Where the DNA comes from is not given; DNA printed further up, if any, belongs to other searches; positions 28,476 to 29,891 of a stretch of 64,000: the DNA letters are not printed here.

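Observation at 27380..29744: Candidate novel system: low-GC gene pair of a tandem-domain dCTP-deaminase-like protein and a GNAT-ASCH fusion, attached to nrdJ and flanked by mobile and TA debris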

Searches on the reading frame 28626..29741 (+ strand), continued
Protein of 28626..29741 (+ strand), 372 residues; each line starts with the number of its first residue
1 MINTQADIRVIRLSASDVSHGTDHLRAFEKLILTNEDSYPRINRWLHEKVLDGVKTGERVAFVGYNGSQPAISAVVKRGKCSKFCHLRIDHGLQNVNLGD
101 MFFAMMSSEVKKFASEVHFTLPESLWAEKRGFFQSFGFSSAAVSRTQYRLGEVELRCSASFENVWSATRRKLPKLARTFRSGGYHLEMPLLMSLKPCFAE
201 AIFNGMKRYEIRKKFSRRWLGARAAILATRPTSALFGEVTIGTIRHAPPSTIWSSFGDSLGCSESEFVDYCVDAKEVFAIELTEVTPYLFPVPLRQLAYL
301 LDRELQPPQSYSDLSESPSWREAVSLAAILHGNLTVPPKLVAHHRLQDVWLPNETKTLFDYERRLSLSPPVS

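Call 52: search_protein_families(library=pfam, alignment_id=A3, max_evalue=0.00001)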
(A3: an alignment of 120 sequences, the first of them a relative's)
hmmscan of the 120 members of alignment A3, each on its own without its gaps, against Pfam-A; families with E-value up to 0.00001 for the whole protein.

A. member 1, L007:5343-8162:+ (940 aa): 3 families
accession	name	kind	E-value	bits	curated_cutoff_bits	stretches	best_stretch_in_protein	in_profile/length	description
PF02867.20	Ribonuc_red_lgC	-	3e-142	475.4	23.9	1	164-705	1-523/523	Ribonucleotide reductase, barrel domain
PF08471.15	Ribonuc_red_2_N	-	5e-21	75.3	27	1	61-143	2-103/103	Class II vitamin B12-dependent ribonucleotide reductase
PF12637.14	TSCPD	-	1.4e-12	48.2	22.8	1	753-842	13-86/88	TSCPD domain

B. families by the number of members that match (of 120 scanned): 118 families (the first 25 are shown)
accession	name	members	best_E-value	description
PF07505.17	DUF5131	3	2.9e-99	Protein of unknown function (DUF5131)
PF00474.23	SSF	2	2e-58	Sodium:solute symporter family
PF03054.22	tRNA_Me_trans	2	9.1e-47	tRNA methyl transferase HUP domain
PF01555.25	N6_N4_Mtase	2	1e-38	DNA methylase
PF01609.27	DDE_Tnp_1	2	4.8e-27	Transposase DDE domain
PF04389.22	Peptidase_M28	2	1.4e-26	Peptidase family M28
PF00005.33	ABC_tran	2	1.8e-20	ABC transporter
PF12637.14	TSCPD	2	1.4e-12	TSCPD domain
PF02867.20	Ribonuc_red_lgC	1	3e-142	Ribonucleotide reductase, barrel domain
PF02547.20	Queuosine_synth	1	1.1e-120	Queuosine biosynthesis protein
PF02554.20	CstA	1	9.6e-112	Carbon starvation protein CstA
PF02384.22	N6_Mtase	1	5.9e-107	N-6 DNA Methylase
PF09674.15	DUF2400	1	5.4e-72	Protein of unknown function (DUF2400)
PF00108.29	Thiolase_N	1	7.2e-70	Thiolase, N-terminal domain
PF00155.27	Aminotran_1_2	1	2.8e-61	Aminotransferase class I and II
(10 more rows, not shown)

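Call 79: search_protein_families(library=pfam, proteins=[L075:863-3418:+, L075:4714-6567:+, L075:6629-9859:+, L075:11276-11923:+, L075:12712-13980:+, L075:15654-17204:+, L077:3084-4154:+, L077:4434-4973:+, L077:6079-6435:+, L076:11192-13027:+], max_evalue=0.01)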
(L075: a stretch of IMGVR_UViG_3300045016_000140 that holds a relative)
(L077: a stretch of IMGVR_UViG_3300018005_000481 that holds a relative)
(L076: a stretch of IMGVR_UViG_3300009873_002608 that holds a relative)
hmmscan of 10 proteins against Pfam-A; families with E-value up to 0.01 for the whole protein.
L075:863-3418:+ (852 aa): 0 families

L075:4714-6567:+ (618 aa): 1 family
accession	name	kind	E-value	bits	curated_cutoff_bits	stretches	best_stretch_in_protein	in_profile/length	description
PF07230.16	Portal_T4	-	5.2e-66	223.6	22.9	1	61-451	3-429/433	Bacteriophage T4-like portal protein (Gp20)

L075:6629-9859:+ (1077 aa): 0 families

L075:11276-11923:+ (216 aa): 2 families
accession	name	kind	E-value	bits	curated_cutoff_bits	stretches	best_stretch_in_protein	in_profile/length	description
PF03420.18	Peptidase_S77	-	9.5e-26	90.9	27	1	21-178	25-188/198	Prohead core protein serine protease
PF20034.4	Peptidase_S80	-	0.0016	18.1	23.4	0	48-176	33-181/229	Peptidase S80 family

L075:12712-13980:+ (423 aa): 0 families

L075:15654-17204:+ (517 aa): 1 family
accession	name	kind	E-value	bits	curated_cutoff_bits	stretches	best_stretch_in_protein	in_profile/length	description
PF07068.17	Gp23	-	6.1e-76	256.7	24.4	1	75-498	1-347/376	Major capsid protein Gp23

L077:3084-4154:+ (357 aa): 9 families
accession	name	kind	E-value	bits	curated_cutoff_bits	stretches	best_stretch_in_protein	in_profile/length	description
PF07724.20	AAA_2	-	4.9e-36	124.7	27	1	56-233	1-165/166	AAA domain (Cdc48 subfamily)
PF10431.15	ClpB_D2-small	-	2.4e-16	60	21.9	1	240-336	1-81/81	C-terminal, D2-small domain, of ClpB protein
PF07728.20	AAA_5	-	7.3e-08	33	22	1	62-188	3-124/139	AAA domain (dynein-related subfamily)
PF00004.35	AAA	-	1.8e-06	28.8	21.2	1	62-186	2-109/131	ATPase family associated with various cellular activities (AAA)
PF13401.12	AAA_22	-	5.5e-06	27.2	27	1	62-162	9-109/130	AAA domain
PF00158.32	Sigma54_activat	-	3.5e-05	24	20.2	1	60-186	24-143/168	Sigma-54 interaction domain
PF06309.17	Torsin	-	4.8e-05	23.9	27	1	20-84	17-79/127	Torsin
PF01935.23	DUF87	-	0.0024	18.5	23.2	1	64-247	29-184/220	Helicase HerA, central domain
PF13191.12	AAA_16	-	0.0046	17.9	32.6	0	30-109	2-85/167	AAA ATPase domain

L077:4434-4973:+ (180 aa): 0 families

L077:6079-6435:+ (119 aa): 1 family
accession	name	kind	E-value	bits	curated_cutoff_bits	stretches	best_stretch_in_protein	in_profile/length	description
PF17248.7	DUF5317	-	1.3e-12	48.4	25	1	6-107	40-150/151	Family of unknown function (DUF5317)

L076:11192-13027:+ (612 aa): 3 families
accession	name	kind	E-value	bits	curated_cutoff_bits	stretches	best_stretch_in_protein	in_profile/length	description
PF05876.18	GpA_ATPase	-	7.4e-39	134.3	25.6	1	34-276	1-241/247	Phage terminase large subunit gpA, ATPase domain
PF20454.4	GpA_nuclease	-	1.9e-26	93.4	22.5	1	296-585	2-289/294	Terminase large subunit gpA, endonuclease domain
PF24441.1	DUF7560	-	4.8e-05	23.4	27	0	255-282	2-29/44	Family of unknown function (DUF7560)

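Call 89: fold_search(model_id=the predicted structure, library=viral)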
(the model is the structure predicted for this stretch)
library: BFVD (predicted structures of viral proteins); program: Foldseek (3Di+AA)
matches with E <= 10: 809; with E <= 0.001: 69
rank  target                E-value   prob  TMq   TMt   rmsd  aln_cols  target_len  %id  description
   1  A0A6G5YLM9            9.5e-10  1.00  0.29  0.83   3.0       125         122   31  (no name in the UniProt tables at hand)
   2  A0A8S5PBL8            4.5e-08  1.00  0.27  0.33   5.7       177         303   19  ASCH domain-containing protein [Myoviridae sp. ctsGI2]
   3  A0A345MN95            4.8e-07  1.00  0.29  0.62   5.1       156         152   18  (no name in the UniProt tables at hand)
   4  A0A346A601            7.8e-07  1.00  0.30  0.36   4.2       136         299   20  (no name in the UniProt tables at hand)
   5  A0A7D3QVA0            9.9e-07  1.00  0.32  0.51   9.3       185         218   10  Acyl-CoA N-acyltransferase [Fadolivirus FV1/VV64]
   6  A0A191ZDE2            3.1e-06  1.00  0.28  0.57   6.4       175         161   12  (no name in the UniProt tables at hand)
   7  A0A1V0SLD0            5.4e-06  1.00  0.30  0.64   4.3       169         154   10  Acetyltransferase GNAT family protein [Klosneuvirus KNV1]
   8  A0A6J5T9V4            5.7e-06  1.00  0.31  0.52   6.5       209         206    9  Uncharacterized protein [uncultured Caudovirales phage]
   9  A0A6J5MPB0            6.4e-06  1.00  0.32  0.58   4.5       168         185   12  NAT_SF domain containing protein [uncultured Caudovirales phage]
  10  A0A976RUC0            8.7e-06  1.00  0.30  0.56   6.0       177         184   12  (no name in the UniProt tables at hand)
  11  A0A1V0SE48            9.2e-06  1.00  0.27  0.56   5.5       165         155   10  Acetyltransferase [Indivirus ILV1]
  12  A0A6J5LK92            1.8e-05  1.00  0.26  0.20  16.6       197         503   16  ASCH domain containing protein [uncultured Caudovirales phage]
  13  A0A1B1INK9            1.9e-05  1.00  0.29  0.63   4.6       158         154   12  (no name in the UniProt tables at hand)
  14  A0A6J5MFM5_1          2.4e-05  1.00  0.27  0.11   3.0       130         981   17  ART-PolyVal-like domain-containing protein [uncultured Caudovirales phage]
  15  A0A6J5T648            2.4e-05  1.00  0.25  0.61   3.2       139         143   12  Uncharacterized protein [uncultured Caudovirales phage]
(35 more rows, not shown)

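Call 110: search_protein_families(library=pfam, alignment_id=A7, max_evalue=0.00001)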
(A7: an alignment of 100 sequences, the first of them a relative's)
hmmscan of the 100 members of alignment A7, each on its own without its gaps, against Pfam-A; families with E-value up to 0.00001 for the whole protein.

A. member 1, L045:3497-4051:+ (185 aa): 0 families

B. families by the number of members that match (of 100 scanned): 129 families (the first 25 are shown)
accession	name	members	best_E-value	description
PF08282.18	Hydrolase_3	2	9.2e-50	haloacid dehalogenase-like hydrolase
PF00158.32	Sigma54_activat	2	2.5e-41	Sigma-54 interaction domain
PF00528.27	BPD_transp_1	2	4.8e-40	Binding-protein-dependent transport system inner membrane component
PF00072.30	Response_reg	2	4.9e-29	Response regulator receiver domain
PF07728.20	AAA_5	2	1.6e-18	AAA domain (dynein-related subfamily)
PF05116.19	S6PP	2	3.8e-12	Sucrose-6F-phosphate phosphohydrolase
PF14559.12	TPR_19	2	7.1e-11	Tetratricopeptide repeat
PF07719.23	TPR_2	2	3.1e-10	Tetratricopeptide repeat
PF13238.12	AAA_18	2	5.4e-10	AAA domain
PF13428.12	TPR_14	2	3.7e-08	Tetratricopeptide repeat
PF00702.32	Hydrolase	2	1.2e-07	haloacid dehalogenase-like hydrolase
PF07394.17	DUF1501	1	9.9e-161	Protein of unknown function (DUF1501)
PF02781.21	G6PD_C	1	1.8e-122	Glucose-6-phosphate dehydrogenase, C-terminal domain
PF00496.27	SBP_bac_5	1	2e-109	Bacterial extracellular solute-binding proteins, family 5 Middle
PF05649.18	Peptidase_M13_N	1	5.4e-105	Peptidase family M13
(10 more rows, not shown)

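Call 111: search_protein_families(library=padloc, alignment_id=A7, max_evalue=0.00001)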
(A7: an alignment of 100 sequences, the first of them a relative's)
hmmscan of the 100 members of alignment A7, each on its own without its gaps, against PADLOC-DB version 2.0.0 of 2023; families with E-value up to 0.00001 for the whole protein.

A. member 1, L045:3497-4051:+ (185 aa): 0 families

B. families by the number of members that match (of 100 scanned): 55 families (the first 25 are shown)
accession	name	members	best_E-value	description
PDLC04425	PDC-M11B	2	2.7e-24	-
PDLC04424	PDC-M11B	2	3e-24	-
PDLC04423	PDC-M11B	2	1.1e-11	-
PDLC04061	PD-T4-6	1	2.2e-84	-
PDLC04042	PD-T4-6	1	1.7e-82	-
PDLC04053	PD-T4-6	1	3e-80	-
PDLC04043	PD-T4-6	1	1.1e-76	-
PDLC04060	PD-T4-6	1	1.1e-74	-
PDLC01995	RtcR_PspF2--CARF_AAA_HTH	1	3.5e-74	-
PDLC04052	PD-T4-6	1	1.4e-73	-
PDLC04054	PD-T4-6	1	7.6e-70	-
PDLC04040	PD-T4-6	1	1.5e-69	-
PDLC04047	PD-T4-6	1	1.7e-68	-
PDLC04039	PD-T4-6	1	2e-66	-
PDLC04138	mad6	1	1.4e-64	mads_6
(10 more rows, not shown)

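Call 113: search_protein_representatives(alignment_id=A1)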
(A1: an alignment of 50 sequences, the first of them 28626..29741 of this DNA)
Query: 50 sequences, 347 profile positions. Proteins with E-value up to 0.001 (for the whole library): 6139; up to 1e-10: 3361; up to 1e-30: 169. The best 150 are listed.
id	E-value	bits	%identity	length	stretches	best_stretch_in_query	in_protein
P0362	1.7e-144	497.6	-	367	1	3-339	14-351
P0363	4.4e-134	463.3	-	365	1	3-340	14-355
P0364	8.6e-129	445.9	-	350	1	2-339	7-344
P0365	1.0e-128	445.6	-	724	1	2-338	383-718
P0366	1.3e-126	438.8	-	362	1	5-338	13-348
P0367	1.8e-126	438.3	-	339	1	7-337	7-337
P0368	1.9e-126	438.2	-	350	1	3-343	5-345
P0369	3.2e-124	430.9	-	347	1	8-342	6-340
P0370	9.4e-124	429.3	-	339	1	7-338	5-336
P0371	5.8e-123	426.7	-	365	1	10-339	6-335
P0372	1.3e-121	422.3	-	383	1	2-341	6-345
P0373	1.4e-121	422.2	-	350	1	2-340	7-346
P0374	1.9e-121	421.8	-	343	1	3-340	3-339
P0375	9.4e-120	416.2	-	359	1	3-342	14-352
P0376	1.3e-119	415.7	-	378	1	10-340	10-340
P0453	3.8e-60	220.2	-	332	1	24-328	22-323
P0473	6.4e-48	179.9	-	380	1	29-320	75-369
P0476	5.4e-46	173.6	-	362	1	28-331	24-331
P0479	1.0e-45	172.7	-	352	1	26-327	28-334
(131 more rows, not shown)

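Call 115: find_encoding_contigs(protein=P0476, flank=6000, max_places=3)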
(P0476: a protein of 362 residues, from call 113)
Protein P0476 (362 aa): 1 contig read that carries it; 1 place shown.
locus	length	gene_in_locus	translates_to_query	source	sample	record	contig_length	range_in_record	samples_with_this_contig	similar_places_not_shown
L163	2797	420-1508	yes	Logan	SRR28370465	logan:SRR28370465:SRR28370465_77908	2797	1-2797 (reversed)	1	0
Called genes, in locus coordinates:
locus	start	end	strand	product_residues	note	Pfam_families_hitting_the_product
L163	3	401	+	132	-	?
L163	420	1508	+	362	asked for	PF00583:Acetyltransf_1 (weak)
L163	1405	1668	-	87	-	-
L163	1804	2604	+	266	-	PF06559:DCD_N, PF22569:DCD_C, PF22769:DCD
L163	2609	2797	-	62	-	?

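Call 116: find_encoding_contigs(protein=P0365, flank=6000, max_places=3)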
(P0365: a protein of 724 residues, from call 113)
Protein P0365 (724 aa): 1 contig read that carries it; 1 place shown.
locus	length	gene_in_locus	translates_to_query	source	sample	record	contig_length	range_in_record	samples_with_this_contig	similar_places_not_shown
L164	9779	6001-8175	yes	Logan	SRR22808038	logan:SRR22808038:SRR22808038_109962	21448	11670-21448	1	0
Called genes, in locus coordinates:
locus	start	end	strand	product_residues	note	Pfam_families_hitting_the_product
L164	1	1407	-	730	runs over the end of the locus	-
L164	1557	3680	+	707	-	PF26549:Tricorn_N (faint), PF07676:PD40 (faint), PF00930:DPPIV_N, PF20434:BD-FAE (faint), PF00326:Peptidase_S9, PF01738:DLH (weak)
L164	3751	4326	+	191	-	PF22029:PhyR_sigma2 (weak), PF04542:Sigma70_r2, PF08281:Sigma70_r4_2, PF04545:Sigma70_r4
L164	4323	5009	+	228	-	PF13490:zf-HC2, PF03795:YCII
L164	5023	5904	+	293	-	PF00903:Glyoxalase, PF19581:Glyoxalase_7 (faint), PF22677:Ble-like_N (faint), PF00903:Glyoxalase, PF18029:Glyoxalase_6 (weak)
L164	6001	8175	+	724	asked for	PF06559:DCD_N, PF22769:DCD, PF22569:DCD_C, PF22769:DCD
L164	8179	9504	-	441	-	PF03929:PepSY_TM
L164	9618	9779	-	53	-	?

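Call 117: find_encoding_contigs(protein=P0479, flank=6000, max_places=3)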
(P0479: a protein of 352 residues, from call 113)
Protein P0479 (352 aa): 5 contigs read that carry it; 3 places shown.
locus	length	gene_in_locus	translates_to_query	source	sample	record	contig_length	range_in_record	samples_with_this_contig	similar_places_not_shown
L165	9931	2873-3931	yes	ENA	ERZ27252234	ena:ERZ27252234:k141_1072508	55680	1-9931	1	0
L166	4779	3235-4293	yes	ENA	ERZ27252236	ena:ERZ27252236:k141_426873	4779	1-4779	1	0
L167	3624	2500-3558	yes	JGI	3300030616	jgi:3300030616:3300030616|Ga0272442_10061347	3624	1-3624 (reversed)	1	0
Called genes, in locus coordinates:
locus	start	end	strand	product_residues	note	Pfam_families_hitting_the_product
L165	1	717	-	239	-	?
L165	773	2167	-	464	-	-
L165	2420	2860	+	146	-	PF13411:MerR_1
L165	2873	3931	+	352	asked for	PF13673:Acetyltransf_10 (faint)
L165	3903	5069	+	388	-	PF06559:DCD_N, PF22769:DCD, PF22569:DCD_C, PF22769:DCD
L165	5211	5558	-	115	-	PF05258:DciA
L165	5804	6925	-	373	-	PF00712:DNA_pol3_beta, PF02767:DNA_pol3_beta_2, PF02768:DNA_pol3_beta_3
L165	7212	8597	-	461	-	PF00308:Bac_DnaA, PF01695:IstB_IS21, PF00004:AAA (weak), PF08299:Bac_DnaA_C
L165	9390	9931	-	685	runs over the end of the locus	PF00664:ABC_membrane, PF00005:ABC_tran, PF13191:AAA_16 (weak)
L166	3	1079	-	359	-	?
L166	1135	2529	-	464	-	-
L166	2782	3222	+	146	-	PF13411:MerR_1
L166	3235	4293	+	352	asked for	PF13673:Acetyltransf_10 (faint)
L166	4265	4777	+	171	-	?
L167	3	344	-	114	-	?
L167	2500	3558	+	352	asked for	PF13673:Acetyltransf_10 (faint)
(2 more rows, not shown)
